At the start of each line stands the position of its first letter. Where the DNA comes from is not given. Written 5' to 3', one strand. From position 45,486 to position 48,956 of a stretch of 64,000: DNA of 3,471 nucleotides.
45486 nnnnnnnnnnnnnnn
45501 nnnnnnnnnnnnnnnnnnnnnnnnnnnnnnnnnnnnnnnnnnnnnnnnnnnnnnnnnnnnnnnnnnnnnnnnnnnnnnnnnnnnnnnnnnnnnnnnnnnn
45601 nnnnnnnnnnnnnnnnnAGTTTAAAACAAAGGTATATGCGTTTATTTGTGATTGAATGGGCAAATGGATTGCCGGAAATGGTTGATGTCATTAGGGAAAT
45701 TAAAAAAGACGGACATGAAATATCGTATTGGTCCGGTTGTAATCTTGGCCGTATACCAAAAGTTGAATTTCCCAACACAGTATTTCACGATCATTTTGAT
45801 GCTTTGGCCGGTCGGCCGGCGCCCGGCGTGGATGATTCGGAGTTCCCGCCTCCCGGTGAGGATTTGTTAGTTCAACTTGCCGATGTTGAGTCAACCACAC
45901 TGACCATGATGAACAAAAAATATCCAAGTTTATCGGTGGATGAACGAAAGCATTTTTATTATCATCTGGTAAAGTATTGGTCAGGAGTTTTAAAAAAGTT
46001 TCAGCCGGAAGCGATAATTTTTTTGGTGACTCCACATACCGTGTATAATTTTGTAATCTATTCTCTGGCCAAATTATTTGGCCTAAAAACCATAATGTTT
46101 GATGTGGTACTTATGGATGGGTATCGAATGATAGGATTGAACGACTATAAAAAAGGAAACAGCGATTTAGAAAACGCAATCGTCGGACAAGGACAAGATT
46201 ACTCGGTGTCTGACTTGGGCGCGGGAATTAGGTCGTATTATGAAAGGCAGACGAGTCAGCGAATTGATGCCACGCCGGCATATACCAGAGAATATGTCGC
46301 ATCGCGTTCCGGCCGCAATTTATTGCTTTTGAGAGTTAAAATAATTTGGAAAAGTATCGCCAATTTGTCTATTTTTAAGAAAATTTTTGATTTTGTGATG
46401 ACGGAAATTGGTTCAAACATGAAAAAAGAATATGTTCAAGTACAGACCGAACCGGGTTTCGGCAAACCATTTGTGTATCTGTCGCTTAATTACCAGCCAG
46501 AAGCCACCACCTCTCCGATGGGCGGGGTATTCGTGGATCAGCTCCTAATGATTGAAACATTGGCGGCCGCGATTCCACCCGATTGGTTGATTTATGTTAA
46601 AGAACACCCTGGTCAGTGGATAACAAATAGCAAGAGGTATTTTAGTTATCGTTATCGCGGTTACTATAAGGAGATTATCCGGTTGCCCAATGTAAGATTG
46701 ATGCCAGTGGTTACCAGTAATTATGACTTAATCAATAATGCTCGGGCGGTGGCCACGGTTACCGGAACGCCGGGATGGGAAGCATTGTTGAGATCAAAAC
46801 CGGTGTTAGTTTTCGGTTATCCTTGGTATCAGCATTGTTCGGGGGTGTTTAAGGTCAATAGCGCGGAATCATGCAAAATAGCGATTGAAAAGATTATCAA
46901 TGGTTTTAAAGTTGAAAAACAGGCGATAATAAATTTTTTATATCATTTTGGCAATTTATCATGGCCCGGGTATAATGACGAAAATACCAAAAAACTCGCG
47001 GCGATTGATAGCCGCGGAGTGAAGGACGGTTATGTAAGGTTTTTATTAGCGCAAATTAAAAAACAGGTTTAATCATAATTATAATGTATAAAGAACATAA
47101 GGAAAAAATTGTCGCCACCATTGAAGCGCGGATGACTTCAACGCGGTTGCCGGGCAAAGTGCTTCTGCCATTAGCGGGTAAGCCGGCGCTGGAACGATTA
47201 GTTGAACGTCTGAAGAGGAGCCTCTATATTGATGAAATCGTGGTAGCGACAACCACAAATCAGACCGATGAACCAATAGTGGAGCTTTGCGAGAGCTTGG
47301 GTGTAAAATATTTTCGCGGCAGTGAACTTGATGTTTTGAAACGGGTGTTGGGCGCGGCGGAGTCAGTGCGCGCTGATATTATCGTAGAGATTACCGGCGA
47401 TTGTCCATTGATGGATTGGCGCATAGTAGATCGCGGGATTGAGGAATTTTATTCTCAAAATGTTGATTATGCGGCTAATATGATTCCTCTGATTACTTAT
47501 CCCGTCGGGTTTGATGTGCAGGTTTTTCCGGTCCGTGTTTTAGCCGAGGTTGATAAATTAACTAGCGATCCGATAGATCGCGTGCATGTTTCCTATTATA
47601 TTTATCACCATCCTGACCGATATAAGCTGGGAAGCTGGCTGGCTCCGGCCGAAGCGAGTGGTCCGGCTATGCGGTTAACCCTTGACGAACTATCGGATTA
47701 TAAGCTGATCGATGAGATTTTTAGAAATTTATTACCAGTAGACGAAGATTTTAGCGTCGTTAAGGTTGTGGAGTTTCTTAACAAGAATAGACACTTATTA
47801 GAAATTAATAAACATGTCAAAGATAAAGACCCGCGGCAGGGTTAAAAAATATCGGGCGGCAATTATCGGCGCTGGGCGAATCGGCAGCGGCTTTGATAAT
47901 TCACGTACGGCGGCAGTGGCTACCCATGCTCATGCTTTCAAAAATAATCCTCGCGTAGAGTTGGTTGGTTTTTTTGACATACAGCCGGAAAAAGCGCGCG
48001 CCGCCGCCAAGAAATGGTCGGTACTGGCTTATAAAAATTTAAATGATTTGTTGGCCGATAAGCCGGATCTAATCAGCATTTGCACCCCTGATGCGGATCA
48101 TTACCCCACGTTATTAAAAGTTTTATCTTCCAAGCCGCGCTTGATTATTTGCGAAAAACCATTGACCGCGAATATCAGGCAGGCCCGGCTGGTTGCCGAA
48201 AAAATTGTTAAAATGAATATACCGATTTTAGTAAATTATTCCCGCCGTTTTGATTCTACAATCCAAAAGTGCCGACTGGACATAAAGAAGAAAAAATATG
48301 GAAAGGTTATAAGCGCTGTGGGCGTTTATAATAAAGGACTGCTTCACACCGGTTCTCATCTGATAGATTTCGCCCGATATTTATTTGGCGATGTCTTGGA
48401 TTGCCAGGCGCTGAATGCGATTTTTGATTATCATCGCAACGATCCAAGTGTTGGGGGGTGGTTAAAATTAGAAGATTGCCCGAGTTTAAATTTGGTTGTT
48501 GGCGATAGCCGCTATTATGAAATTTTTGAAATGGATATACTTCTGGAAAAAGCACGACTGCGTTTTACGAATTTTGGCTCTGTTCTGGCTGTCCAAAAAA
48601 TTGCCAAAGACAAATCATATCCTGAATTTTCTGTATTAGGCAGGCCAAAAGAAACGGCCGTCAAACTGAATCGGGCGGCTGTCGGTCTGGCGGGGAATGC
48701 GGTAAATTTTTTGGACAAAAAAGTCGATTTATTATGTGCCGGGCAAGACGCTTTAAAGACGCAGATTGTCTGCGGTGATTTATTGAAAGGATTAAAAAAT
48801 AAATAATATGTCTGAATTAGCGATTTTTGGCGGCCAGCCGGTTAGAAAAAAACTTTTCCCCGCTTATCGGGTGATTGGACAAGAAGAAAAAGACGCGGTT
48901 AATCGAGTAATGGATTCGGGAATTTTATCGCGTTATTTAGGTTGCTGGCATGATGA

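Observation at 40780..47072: Inverted pair of Capsule_synth (KpsC/KpsS-like) paralogs flanking a B12-rSAM and an MsbA/PglK-type exporter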

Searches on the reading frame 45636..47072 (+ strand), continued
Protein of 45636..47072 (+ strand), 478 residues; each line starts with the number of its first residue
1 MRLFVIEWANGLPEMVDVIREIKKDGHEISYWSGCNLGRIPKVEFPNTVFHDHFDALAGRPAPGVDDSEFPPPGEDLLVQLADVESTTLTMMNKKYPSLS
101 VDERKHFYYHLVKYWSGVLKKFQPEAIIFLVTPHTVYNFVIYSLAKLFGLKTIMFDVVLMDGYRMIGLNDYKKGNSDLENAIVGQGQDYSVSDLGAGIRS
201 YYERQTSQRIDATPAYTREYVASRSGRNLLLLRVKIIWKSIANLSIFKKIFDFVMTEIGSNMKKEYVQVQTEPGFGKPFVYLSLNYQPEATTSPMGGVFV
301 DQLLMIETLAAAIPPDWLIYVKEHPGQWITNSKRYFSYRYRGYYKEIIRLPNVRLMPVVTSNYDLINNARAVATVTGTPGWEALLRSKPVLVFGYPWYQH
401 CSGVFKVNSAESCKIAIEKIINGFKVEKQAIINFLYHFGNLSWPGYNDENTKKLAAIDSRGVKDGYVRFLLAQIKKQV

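Call 34: search_solved_structures(query=A1, max_evalue=1, show_alignments=2)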
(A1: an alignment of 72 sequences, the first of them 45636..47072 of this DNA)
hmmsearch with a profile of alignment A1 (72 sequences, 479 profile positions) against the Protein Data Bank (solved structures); distinct sequences matched with E-value up to 1: 13.
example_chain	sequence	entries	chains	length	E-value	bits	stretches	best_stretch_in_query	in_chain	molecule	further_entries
8fuw_A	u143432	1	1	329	2.7e-08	36.3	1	333-400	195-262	Capsule polysaccharide export protein KpsC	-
8fux_A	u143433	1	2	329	2.7e-08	36.3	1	333-400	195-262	Capsule polysaccharide export protein KpsC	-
6mgc_A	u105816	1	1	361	3.2e-08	36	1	334-400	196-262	Capsule polysaccharide export protein KpsC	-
6mgb_A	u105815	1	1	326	5.6e-05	25.3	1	319-400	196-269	Capsular polysaccharide export system protein KpsC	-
6mgd_A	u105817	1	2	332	0.0019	20.3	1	345-400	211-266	Capsular polysaccharide export system protein KpsC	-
7vm0_A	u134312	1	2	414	0.087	14.8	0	15-82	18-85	Glycosyl transferase family 1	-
8h5d_A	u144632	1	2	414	0.21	13.6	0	15-81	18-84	Glycosyltransferase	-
8ff9_A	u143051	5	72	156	0.26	13.2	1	305-349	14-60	Probable dna-binding stress protein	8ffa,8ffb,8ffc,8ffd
8csb_A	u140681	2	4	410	0.51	12.3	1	353-399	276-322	N-acetyl glucosaminyl transferase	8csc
1jig_A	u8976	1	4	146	0.52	12.3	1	306-347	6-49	Dlp-2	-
5fa0_A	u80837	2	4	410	0.53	12.2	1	353-399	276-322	Putative N-acetyl glucosaminyl transferase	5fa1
8cse_A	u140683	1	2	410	0.53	12.2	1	353-399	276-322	N-acetyl glucosaminyl transferase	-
8csd_A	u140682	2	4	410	0.56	12.2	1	353-399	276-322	N-acetyl glucosaminyl transferase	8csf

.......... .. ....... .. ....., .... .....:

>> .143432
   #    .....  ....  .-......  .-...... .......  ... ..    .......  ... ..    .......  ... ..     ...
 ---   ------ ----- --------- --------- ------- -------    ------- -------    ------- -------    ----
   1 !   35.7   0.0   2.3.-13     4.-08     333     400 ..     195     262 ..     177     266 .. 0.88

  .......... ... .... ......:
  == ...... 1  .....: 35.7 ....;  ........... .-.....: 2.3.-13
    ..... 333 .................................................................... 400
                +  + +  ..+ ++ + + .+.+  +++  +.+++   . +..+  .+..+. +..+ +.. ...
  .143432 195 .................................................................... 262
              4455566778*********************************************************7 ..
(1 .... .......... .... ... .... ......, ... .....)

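Call 35: predict_structure(alignment_id=A1)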
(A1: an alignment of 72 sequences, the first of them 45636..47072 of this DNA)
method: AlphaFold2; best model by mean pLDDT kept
length: 478 residues; sequences in the alignment: 72
mean_pLDDT: 93.2   pTM: 0.91
mean pLDDT of the five models: 93.2, 92.8, 92.7, 92.6, 92.0
residues with pLDDT >= 90: 372; 70-90: 102; 50-70: 3; < 50: 1
segments of 3 or more residues with pLDDT < 50: none
pLDDT, mean of each block of 10 residues (from residue 1): 94 95 97 94 96 96 96 98 95 88 97 98 98 96 98 94 92 94 88 95 87 75 85 89 90 87 95 96 89 90 97 98 85 82 97 95 94 95 96 97 97 98 97 97 94 91 97 83
secondary structure, 60 per line:
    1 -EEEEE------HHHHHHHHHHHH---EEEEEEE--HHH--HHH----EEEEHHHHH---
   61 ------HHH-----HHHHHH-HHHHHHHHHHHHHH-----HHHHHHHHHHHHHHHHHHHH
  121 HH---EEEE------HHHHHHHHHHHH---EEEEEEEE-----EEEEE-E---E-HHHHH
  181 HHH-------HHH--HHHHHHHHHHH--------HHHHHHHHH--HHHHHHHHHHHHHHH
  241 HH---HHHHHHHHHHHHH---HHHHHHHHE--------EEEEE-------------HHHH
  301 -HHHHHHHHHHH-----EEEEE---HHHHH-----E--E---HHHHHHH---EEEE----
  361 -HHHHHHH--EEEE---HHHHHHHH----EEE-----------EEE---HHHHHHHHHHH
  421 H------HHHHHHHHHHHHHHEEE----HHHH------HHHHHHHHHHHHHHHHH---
elements in order: E2-6 H13-24 E28-34 E49-52 H53-57 H75-80 H82-95 H101-122 E126-129 H136-147 E151-158 E164-168 H176-183 H196-206 H215-223 H226-242 H246-258 H262-269 E279-283 H297-300 H302-312 E318-322 H326-330 H343-349 E353-356 H362-368 E371-374 H378-385 E390-392 E404-406 H410-421 H428-441 E442-444 H449-452 H459-475

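Call 42: find_related_loci(query=A1, collection=genome_contigs, flank=10000)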
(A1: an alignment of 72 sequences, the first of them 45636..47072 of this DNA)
Query A1 (478 aa) in genome_contigs; peptide patterns used: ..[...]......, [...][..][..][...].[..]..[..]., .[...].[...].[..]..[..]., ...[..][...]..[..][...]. (x = any residue, [..] = any of these).
412 stretches matched a pattern; 266 encode a relative of the query (tblastn E <= 1e-3); the best 80 are kept; 80 distinct loci.
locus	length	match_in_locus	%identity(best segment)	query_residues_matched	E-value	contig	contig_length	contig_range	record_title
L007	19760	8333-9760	50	1-475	1e-152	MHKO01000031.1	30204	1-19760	MAG: Candidatus Komeilibacteria bacterium RIFCSPLOWO2_02_FULL_48_11 rifcsplowo2_02_scaffold_3200, whole genome shotgun s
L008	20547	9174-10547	49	2-457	1e-146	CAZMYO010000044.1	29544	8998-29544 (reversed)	MAG TPA_asm: uncultured Gammaproteobacteria bacterium isolate binchicken_co203_87 genome assembly, contig: k141_2889777,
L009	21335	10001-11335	48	1-448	2e-143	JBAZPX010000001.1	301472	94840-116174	MAG: Patescibacteria group bacterium isolate SO_2017_SWC_4 scaffold_43_c1_LP-4_2017, whole genome shotgun sequence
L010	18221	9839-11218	46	1-457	5e-143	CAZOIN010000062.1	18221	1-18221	MAG TPA_asm: uncultured Candidatus Saccharibacteria bacterium isolate binchicken_co203_272 genome assembly, contig: k141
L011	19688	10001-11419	46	1-475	2e-140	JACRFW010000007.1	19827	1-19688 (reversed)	MAG: Candidatus Magasanikbacteria bacterium isolate NC_groundwater_1735_Pr3_B-0.1um_49_411 SR-2_scaffold_141_280939, who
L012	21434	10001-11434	47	1-474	2e-140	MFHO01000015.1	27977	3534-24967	MAG: Candidatus Giovannonibacteria bacterium RIFCSPHIGHO2_02_FULL_45_13 rifcsphigho2_02_scaffold_2459, whole genome shot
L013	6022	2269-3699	45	1-476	3e-141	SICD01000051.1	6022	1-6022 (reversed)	MAG: Candidatus Magasanikbacteria bacterium isolate Baikal-deep-G194 BACOMB-C60449, whole genome shotgun sequence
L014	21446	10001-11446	44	1-476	1e-139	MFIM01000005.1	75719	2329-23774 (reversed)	MAG: Candidatus Giovannonibacteria bacterium RIFCSPLOWO2_02_FULL_45_28 rifcsplowo2_02_scaffold_144, whole genome shotgun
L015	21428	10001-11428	44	1-476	1e-138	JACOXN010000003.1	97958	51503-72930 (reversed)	MAG: Candidatus Giovannonibacteria bacterium isolate NC_groundwater_154_Ag_S-0.1um_46_13 S4_GD2017_2_S1_scaffold_86, who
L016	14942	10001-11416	44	1-476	2e-137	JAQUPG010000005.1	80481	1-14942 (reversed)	MAG: Patescibacteria group bacterium isolate STD1_219 NODE_598_length_80481_cov_6.597282_Sandtown_D1, whole genome shotg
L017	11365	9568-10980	43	2-475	5e-136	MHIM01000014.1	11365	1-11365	MAG: Candidatus Buchananbacteria bacterium RIFCSPLOWO2_01_FULL_39_33 rifcsplowo2_01_scaffold_20470, whole genome shotgun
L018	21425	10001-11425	44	2-475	1e-135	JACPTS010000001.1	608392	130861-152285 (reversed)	MAG: Candidatus Harrisonbacteria bacterium isolate NC_groundwater_738_Ag_S-0.65um_42_30 S37_SO-6_scaffold_114001, whole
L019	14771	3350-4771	45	1-475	3e-135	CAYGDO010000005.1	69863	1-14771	MAG TPA_asm: uncultured Candidatus Saccharibacteria bacterium isolate ERP113451_co1_61 genome assembly, contig: NODE_244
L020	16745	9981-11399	43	2-474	3e-135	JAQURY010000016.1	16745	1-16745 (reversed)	MAG: Candidatus Paceibacterota bacterium isolate STD1_84 NODE_8139_length_16745_cov_4.272175_Sandtown_D1, whole genome s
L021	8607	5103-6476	46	1-454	4e-135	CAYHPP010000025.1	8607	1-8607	MAG TPA_asm: uncultured Candidatus Saccharibacteria bacterium isolate ERP119705_co14_552 genome assembly, contig: NODE_1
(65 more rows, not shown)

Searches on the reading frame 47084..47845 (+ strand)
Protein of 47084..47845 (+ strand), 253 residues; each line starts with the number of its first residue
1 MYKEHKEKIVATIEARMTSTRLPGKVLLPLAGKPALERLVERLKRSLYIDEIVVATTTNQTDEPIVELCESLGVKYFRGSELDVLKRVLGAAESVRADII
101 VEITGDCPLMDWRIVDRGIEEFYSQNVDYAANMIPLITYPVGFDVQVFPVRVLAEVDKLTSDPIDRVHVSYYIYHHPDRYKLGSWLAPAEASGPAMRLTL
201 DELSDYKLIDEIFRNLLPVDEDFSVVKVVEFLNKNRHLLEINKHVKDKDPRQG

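Call 3: search_protein_families(library=pfam, proteins=[window:47084-47845:+], max_evalue=0.01)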
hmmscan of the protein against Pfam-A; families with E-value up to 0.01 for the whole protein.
window:47084-47845:+ (253 aa): 2 families
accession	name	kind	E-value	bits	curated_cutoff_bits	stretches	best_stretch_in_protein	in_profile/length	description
PF02348.25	CTP_transf_3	-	1e-25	91.2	22.6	1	12-212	3-205/217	Cytidylyltransferase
PF12804.13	NTP_transf_3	-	2.7e-08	34.6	27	1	24-160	15-145/160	MobA-like NTP transferase domain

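Call 6: search_protein_families(library=ncbifam, proteins=[window:47084-47845:+], max_evalue=0.001)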
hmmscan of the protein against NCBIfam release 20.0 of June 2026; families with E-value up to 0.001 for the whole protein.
window:47084-47845:+ (253 aa): 7 families
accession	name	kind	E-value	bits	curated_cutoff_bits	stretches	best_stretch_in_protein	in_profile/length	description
NF009905.0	PRK13368.1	subfamily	8.8e-20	71.1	255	1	8-134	2-126/243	3-deoxy-manno-octulosonate cytidylyltransferase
NF003952.0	PRK05450.1-5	subfamily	5.8e-17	61.7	193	1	8-127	2-121/250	3-deoxy-manno-octulosonate cytidylyltransferase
TIGR00466.1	kdsB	equivalog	2.4e-12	46.8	155.2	1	11-137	5-131/241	3-deoxy-manno-octulosonate cytidylyltransferase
NF003950.0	PRK05450.1-3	subfamily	4e-12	46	234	1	9-126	3-121/248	3-deoxy-manno-octulosonate cytidylyltransferase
NF003948.0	PRK05450.1-1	equivalog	4.5e-11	42.4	281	1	6-134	3-132/248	3-deoxy-manno-octulosonate cytidylyltransferase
TIGR03584.1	PseF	equivalog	9.6e-06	25.4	205.7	1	10-130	1-128/222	pseudaminic acid cytidylyltransferase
TIGR03310.1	matur_MocA_YgfJ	equivalog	0.00011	22.2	186.45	1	19-126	10-119/188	molybdenum cofactor cytidylyltransferase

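Call 76: search_solved_structures(query=window:47084-47845:+, max_evalue=0.001, show_alignments=0)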
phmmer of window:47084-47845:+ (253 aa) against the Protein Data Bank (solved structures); distinct sequences matched with E-value up to 0.001: 14.
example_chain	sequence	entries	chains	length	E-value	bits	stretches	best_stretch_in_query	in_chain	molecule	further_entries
6oew_A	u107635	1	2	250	1.4e-39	139.4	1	4-240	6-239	Cytidylyltransferase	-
1gq9_A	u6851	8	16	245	5.5e-08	35.9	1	8-117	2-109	3-DEOXY-MANNO-OCTULOSONATE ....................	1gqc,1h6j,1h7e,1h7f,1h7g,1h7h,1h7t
3pol_A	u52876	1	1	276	9.6e-08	35.1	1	9-117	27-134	3-deoxy-manno-octulosonate cytidylyltransferase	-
4xwi_A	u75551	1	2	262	1.6e-07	34.4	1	9-119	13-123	3-deoxy-manno-octulosonate cytidylyltransferase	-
4fcu_A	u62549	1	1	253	1.7e-07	34.3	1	12-117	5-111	3-deoxy-manno-octulosonate cytidylyltransferase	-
3jtj_A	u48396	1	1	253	3e-07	33.5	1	9-144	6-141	3-deoxy-manno-octulosonate cytidylyltransferase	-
8ees_A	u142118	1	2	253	7.1e-07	32.3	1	7-139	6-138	3-deoxy-manno-octulosonate cytidylyltransferase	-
3k8d_A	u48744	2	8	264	9.3e-07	31.9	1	9-147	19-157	3-deoxy-manno-octulosonate cytidylyltransferase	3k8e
1vh1_A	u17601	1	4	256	1.3e-06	31.4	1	10-147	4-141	3-deoxy-manno-octulosonate cytidylyltransferase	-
3tqd_A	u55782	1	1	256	4.5e-06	29.7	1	11-123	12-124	3-deoxy-manno-octulosonate cytidylyltransferase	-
3duv_A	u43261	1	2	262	1.6e-05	27.9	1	12-133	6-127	3-deoxy-manno-octulosonate cytidylyltransferase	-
1vh3_A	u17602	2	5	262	1.6e-05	27.9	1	12-133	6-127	3-deoxy-manno-octulosonate cytidylyltransferase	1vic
3oam_A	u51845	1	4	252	5.8e-05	26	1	11-117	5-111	3-deoxy-manno-octulosonate cytidylyltransferase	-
2y6p_A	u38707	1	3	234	9.5e-05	25.3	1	12-110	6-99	3-DEOXY-MANNO-OCTULOSONATE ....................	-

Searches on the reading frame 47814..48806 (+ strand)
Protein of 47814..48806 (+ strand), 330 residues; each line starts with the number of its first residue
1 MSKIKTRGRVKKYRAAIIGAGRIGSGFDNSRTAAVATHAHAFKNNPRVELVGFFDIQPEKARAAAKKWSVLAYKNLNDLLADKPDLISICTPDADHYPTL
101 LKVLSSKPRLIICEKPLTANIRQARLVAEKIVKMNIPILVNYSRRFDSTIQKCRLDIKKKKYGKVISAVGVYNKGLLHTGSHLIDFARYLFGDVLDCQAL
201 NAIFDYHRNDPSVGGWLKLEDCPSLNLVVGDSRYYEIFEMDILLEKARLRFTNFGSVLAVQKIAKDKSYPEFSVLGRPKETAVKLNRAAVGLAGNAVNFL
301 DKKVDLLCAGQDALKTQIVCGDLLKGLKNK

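Call 3: search_protein_families(library=pfam, proteins=[window:47814-48806:+], max_evalue=0.01)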
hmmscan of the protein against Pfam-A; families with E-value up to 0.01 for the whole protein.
window:47814-48806:+ (330 aa): 2 families
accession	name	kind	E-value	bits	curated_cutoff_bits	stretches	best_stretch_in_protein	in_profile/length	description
PF01408.29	GFO_IDH_MocA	-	5.1e-20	72.8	24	1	14-141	2-119/120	Oxidoreductase family, NAD-binding Rossmann fold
PF22725.1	GFO_IDH_MocA_C3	-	0.0099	16.3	27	0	176-220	46-93/124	GFO/IDH/MocA C-terminal domain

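Call 6: search_protein_families(library=ncbifam, proteins=[window:47814-48806:+], max_evalue=0.001)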
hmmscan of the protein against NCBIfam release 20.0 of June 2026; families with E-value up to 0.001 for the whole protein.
window:47814-48806:+ (330 aa): 8 families
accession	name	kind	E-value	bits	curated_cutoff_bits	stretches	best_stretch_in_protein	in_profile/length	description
TIGR04380.1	myo_inos_iolG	equivalog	2.8e-20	72.5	355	1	13-166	2-146/330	inositol 2-dehydrogenase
NF040723.1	UDP-GlcNAcDh_Arch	equivalog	1.9e-16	60.5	450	1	36-174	13-154/302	UDP-N-acetylglucosamine 3-dehydrogenase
NF052479.1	LevoglcsnDh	equivalog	7.3e-12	44.7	650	1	11-172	2-161/386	levoglucosan dehydrogenase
NF041392.1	XylDh_Gfo6_Halo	equivalog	9.5e-09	34.5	350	1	60-177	54-175/350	D-xylose 1-dehydrogenase Gfo6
NF008607.0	PRK11579.1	subfamily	2.7e-08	33.2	330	1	21-166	8-146/346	oxidoreductase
NF007574.0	PRK10206.1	equivalog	9.4e-06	24.9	352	1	54-167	35-148/345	oxidoreductase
NF052679.1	InsChiInosDhIolG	equivalog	6.5e-05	22.1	540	1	49-164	29-147/343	bifunctional inositol 2-dehydrogenase/D-chiro-inositol 1-dehydrogenase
NF003995.0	PRK05472.2-4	subfamily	0.00074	19.1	126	0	11-89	82-150/213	redox-sensing transcriptional repressor Rex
